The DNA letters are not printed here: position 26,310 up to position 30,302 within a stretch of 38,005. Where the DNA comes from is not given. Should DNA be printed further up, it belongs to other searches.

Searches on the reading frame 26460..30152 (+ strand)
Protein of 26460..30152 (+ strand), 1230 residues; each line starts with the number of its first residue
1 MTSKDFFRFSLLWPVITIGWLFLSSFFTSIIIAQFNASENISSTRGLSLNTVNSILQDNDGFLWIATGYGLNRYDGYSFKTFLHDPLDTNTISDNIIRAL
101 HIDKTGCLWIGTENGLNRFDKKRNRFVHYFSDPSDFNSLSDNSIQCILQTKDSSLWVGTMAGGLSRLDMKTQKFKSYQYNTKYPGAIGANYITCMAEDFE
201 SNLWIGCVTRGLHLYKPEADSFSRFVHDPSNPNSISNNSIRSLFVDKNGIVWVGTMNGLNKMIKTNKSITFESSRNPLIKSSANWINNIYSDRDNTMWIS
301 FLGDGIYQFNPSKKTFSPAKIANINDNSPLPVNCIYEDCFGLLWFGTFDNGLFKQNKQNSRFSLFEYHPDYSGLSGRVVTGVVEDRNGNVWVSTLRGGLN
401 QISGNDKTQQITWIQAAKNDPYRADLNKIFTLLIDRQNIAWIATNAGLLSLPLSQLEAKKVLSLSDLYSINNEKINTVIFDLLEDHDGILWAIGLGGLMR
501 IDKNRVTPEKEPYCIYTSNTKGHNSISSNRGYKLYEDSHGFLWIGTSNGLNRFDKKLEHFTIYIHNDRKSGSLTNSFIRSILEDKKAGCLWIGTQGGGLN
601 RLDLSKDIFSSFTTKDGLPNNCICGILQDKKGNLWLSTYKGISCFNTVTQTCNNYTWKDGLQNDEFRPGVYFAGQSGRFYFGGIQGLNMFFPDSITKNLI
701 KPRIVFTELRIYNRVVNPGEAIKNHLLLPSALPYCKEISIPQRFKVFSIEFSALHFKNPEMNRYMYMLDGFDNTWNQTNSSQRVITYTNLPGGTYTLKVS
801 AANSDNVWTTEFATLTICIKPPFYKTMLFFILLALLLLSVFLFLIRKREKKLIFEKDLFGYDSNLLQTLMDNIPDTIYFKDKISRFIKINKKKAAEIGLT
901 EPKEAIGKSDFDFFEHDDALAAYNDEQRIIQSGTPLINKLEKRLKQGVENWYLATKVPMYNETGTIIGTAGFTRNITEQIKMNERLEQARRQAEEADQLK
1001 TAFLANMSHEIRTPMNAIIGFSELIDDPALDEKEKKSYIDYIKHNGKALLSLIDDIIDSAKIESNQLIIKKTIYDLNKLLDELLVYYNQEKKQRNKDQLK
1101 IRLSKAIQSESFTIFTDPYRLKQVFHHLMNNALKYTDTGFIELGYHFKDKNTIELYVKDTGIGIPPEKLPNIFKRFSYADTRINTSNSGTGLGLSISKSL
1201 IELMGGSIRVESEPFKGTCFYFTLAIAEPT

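Call 35: search_protein_families(library=pfam, proteins=[window:26460-30152:+])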
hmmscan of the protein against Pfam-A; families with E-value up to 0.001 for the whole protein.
window:26460-30152:+ (1230 aa): 9 families
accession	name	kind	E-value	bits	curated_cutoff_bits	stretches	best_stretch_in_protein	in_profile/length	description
PF07494.17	Reg_prop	-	9.9e-55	175.9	20.4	3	235-257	2-24/24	Two component regulator propeller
PF02518.31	HATPase_c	-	1e-27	97.2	26.4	1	1117-1225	2-108/111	Histidine kinase-, DNA gyrase B-, and HSP90-like ATPase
PF07495.19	Y_Y_Y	-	6.1e-19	68.1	26.6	1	756-819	2-64/65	Y_Y_Y domain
PF00512.31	HisKA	-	1.1e-17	64.2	26.9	1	1000-1064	2-65/66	His Kinase A (phospho-acceptor) domain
PF08448.16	PAS_4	-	2.3e-12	47.5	23.1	1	871-979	2-108/110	PAS fold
PF23748.1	Beta-prop_LRRK2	-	1.1e-11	44.8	26.9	0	138-173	270-305/359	LRRK2 beta propeller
PF08450.18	SGL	-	5.3e-09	36.5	26.3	1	152-258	12-106/246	SMP-30/Gluconolactonase/LRE-like region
PF13426.13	PAS_9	-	8e-07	29.7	27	1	875-978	2-103/103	PAS domain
PF00989.32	PAS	-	0.00097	19.6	22.6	0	866-974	3-111/113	PAS fold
